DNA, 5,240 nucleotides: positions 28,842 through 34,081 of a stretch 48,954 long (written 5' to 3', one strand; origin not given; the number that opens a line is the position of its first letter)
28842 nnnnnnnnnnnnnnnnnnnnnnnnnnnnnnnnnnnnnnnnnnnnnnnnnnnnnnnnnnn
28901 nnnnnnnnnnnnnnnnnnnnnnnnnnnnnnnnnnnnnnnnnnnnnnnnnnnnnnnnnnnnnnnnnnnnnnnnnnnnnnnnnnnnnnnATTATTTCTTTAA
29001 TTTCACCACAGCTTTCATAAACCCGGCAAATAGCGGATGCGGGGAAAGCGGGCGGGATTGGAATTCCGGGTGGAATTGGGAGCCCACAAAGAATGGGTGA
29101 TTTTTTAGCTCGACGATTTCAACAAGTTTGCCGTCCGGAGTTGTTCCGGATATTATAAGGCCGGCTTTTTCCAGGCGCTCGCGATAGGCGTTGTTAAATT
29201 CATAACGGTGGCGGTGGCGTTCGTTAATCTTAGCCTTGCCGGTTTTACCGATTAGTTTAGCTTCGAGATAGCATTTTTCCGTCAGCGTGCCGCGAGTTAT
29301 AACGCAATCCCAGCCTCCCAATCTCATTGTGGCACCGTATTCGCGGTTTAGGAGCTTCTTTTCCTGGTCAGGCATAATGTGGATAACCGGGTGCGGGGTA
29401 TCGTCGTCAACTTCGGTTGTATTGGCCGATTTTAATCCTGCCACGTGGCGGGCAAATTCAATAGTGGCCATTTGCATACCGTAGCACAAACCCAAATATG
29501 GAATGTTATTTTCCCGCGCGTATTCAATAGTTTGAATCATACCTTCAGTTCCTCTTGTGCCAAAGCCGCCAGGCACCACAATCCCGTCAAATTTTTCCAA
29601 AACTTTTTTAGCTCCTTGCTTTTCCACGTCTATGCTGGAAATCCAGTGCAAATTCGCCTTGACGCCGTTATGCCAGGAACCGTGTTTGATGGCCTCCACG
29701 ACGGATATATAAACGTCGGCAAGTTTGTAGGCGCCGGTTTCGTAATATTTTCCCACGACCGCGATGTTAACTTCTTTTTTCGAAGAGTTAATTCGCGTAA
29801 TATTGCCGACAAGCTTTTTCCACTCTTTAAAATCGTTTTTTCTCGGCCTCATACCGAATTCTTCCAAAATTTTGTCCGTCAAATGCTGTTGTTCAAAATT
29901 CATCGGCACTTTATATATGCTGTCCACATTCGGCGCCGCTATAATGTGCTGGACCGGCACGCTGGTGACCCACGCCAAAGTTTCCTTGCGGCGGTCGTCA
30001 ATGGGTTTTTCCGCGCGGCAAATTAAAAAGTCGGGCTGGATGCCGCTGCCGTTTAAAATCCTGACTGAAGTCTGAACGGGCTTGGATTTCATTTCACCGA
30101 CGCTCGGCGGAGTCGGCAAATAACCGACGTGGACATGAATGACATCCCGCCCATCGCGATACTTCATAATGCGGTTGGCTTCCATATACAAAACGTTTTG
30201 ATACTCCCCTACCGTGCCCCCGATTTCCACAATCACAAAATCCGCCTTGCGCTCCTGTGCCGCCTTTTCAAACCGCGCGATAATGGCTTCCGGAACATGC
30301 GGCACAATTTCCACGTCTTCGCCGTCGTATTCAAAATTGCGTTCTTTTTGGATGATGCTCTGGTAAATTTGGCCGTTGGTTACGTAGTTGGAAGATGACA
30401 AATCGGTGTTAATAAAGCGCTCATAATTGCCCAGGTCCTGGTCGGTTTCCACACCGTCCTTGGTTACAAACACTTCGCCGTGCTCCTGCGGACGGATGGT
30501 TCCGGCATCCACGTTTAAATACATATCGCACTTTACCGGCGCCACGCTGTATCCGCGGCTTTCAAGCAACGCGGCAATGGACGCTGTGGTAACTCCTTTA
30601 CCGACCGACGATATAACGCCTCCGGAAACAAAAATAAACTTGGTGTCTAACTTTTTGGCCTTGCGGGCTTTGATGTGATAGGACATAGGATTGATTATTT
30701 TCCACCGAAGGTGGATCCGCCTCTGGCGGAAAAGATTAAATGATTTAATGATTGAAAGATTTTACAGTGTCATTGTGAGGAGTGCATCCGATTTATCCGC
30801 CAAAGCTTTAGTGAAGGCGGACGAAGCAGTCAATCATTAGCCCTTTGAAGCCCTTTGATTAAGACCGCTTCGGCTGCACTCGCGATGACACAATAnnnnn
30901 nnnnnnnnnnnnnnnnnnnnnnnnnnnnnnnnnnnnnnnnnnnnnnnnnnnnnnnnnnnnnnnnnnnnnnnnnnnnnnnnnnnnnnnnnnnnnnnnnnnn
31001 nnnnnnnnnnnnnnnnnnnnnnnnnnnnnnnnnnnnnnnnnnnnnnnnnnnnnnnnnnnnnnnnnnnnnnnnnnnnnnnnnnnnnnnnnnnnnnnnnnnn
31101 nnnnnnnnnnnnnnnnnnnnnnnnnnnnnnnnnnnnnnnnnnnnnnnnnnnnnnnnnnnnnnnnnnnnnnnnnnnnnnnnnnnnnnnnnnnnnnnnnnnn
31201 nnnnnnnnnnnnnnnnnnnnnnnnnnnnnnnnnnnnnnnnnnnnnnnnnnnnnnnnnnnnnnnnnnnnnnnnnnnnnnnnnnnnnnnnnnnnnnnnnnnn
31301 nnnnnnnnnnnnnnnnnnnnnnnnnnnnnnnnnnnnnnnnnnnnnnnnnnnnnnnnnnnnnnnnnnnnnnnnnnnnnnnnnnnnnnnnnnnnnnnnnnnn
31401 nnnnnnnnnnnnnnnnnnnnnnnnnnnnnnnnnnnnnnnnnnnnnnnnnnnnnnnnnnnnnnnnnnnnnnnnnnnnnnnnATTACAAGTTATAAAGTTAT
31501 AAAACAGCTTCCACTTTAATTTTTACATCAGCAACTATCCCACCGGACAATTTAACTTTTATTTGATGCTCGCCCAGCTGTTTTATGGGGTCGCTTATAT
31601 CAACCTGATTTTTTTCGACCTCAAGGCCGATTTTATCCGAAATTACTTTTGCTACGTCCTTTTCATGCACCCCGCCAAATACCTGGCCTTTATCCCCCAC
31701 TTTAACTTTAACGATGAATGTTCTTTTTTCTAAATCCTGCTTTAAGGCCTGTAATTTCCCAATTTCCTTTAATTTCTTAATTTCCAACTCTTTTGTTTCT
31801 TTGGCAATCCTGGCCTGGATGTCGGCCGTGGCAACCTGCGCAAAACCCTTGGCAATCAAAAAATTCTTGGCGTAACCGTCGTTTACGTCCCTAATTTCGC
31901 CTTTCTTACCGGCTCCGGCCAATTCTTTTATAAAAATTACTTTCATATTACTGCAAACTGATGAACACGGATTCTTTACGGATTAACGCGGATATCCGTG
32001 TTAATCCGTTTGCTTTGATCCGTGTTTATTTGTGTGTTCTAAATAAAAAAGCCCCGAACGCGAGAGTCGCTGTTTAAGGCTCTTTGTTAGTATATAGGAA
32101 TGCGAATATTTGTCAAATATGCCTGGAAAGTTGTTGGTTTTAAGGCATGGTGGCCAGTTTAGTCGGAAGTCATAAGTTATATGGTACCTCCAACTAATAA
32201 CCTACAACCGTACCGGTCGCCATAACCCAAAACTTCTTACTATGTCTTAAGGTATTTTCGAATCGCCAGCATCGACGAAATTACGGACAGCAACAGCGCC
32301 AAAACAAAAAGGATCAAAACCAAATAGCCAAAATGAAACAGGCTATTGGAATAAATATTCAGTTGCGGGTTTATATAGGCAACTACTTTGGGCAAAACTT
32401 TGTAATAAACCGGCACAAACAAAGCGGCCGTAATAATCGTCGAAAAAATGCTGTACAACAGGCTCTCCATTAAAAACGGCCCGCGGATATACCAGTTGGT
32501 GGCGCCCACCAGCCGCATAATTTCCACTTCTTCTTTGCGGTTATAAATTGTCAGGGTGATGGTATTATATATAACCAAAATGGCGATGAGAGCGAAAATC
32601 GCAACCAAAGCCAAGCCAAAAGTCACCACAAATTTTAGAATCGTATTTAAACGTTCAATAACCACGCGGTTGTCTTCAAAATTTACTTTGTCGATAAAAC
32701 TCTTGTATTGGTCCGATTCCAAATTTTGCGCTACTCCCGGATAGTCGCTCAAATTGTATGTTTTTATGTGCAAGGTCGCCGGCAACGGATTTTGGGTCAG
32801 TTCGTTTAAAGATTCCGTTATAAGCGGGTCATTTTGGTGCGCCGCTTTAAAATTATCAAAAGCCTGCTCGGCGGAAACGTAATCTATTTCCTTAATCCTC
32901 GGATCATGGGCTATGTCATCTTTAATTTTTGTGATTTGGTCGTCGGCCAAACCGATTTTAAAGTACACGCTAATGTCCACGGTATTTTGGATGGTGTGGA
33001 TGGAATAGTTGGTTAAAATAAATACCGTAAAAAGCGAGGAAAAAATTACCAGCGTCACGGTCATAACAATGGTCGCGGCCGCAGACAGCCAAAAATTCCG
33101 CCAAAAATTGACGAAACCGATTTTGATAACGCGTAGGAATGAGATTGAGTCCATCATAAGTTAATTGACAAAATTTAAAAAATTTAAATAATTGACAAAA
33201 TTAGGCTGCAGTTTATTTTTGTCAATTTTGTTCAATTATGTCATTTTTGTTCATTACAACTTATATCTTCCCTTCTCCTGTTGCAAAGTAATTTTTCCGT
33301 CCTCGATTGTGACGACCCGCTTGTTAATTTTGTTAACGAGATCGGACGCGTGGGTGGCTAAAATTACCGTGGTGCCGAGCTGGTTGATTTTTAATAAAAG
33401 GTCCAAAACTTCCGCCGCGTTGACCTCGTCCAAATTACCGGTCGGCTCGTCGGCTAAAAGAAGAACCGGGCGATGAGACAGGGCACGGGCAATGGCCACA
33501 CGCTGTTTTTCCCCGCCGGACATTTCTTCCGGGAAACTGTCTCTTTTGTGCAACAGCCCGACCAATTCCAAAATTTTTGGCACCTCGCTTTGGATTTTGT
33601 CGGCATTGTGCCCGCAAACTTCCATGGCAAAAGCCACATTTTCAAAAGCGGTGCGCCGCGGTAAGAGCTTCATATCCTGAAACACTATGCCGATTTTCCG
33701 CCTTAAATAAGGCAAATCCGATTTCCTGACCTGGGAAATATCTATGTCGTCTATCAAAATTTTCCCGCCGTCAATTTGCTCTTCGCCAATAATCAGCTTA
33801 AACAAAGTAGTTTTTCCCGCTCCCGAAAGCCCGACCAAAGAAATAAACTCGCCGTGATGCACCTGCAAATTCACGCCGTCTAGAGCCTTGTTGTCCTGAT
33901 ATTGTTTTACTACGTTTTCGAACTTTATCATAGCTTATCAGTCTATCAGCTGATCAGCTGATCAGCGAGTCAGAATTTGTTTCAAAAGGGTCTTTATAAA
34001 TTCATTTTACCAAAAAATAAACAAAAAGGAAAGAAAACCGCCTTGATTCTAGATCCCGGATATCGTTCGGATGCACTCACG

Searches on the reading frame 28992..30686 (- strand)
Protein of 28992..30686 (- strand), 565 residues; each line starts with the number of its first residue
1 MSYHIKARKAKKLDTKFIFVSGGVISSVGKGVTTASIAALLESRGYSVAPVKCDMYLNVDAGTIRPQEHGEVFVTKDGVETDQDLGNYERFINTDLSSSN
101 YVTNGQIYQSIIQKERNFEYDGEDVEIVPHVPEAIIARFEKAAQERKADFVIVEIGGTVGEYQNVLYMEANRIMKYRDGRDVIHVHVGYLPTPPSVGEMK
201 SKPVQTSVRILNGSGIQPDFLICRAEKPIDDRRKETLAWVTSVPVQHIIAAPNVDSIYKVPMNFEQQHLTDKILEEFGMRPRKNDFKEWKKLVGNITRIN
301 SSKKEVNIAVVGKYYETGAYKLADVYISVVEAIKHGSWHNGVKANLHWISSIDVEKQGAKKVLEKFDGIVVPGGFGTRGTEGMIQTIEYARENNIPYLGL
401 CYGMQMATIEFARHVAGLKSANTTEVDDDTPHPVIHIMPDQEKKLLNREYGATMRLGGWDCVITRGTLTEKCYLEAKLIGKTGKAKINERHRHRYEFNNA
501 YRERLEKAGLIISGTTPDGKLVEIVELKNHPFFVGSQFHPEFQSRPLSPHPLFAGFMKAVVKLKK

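Call 62: search_protein_families(library=pfam, proteins=[window:28992-30686:-], max_evalue=0.001)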
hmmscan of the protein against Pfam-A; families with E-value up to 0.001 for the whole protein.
window:28992-30686:- (565 aa): 4 families
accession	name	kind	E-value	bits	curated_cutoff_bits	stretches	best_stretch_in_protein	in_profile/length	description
PF06418.20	CTP_synth_N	-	1e-97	327.1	26.1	1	16-278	1-264/265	CTP synthase N-terminus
PF00117.34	GATase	-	5.2e-39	134.3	22.8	1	322-558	2-189/190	Glutamine amidotransferase class-I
PF07722.19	Peptidase_C26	-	3.6e-07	30.6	20.5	1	385-541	96-219/219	Peptidase C26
PF01656.29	CbiA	-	6.1e-06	26.7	25.4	1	26-285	8-54/125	CobQ/CobB/MinD/ParA nucleotide binding domain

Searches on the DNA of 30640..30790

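Call 66: search_rna_families(source=window, start=30640, end=30790, threshold=evalue, max_evalue=10)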
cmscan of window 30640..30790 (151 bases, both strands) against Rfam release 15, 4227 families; matches with E-value up to 10: 1.
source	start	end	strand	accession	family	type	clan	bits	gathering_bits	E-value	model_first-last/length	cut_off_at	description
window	30687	30732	+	RF01310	sR7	Gene; snRNA; snoRNA; CD-box;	-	12.3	37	0.89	1-57/57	no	Small nucleolar RNA sR7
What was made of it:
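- Tried and rejected: A permissive scan around the intergenic copy gave only a chance snoRNA hit at E = 0.89 (call 66).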

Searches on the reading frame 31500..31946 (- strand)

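Call 68: search_protein_families(library=pfam, proteins=[window:31500-31946:-], max_evalue=0.001)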
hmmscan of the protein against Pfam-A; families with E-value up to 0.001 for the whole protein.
window:31500-31946:- (149 aa): 2 families
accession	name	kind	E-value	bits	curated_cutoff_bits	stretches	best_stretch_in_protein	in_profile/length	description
PF03948.19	Ribosomal_L9_C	-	3.8e-21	75.8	23.2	1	65-146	3-85/86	Ribosomal protein L9, C-terminal domain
PF01281.25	Ribosomal_L9_N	-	1.3e-15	57.1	20.7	1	1-43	1-43/47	Ribosomal protein L9, N-terminal domain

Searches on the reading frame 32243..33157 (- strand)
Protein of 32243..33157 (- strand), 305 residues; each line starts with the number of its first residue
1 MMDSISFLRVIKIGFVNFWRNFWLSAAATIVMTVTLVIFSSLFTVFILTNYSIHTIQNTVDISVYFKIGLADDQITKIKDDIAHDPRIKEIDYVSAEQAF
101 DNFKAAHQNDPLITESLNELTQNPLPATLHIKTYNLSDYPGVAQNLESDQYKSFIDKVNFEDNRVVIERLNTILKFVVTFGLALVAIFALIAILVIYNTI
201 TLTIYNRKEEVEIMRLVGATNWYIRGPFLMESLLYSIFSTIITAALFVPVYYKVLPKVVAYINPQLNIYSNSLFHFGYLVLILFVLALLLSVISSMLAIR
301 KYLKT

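Call 68: search_protein_families(library=pfam, proteins=[window:32243-33157:-], max_evalue=0.001)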
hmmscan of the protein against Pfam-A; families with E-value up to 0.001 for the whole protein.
window:32243-33157:- (305 aa): 2 families
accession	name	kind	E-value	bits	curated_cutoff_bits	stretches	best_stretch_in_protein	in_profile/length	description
PF02687.27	FtsX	-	2.1e-17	63.7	25.5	1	184-304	3-117/120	FtsX-like permease C-terminal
PF18075.7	FtsX_ECD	-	5.2e-16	59.5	23.5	1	60-148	1-89/96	FtsX extracellular domain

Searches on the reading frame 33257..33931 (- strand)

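Call 68: search_protein_families(library=pfam, proteins=[window:33257-33931:-], max_evalue=0.001)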
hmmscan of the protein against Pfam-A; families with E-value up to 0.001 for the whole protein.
window:33257-33931:- (225 aa): 3 families
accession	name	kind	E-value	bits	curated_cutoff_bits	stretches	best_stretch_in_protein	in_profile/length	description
PF00005.33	ABC_tran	-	6.4e-37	127.7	25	1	17-164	1-136/137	ABC transporter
PF02463.25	SMC_N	-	2.9e-06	27.3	40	1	26-206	23-209/220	RecF/RecN/SMC N terminal domain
PF13304.12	AAA_21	-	0.00079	20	27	0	30-59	2-41/304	AAA domain, putative AbiEii toxin, Type IV TA system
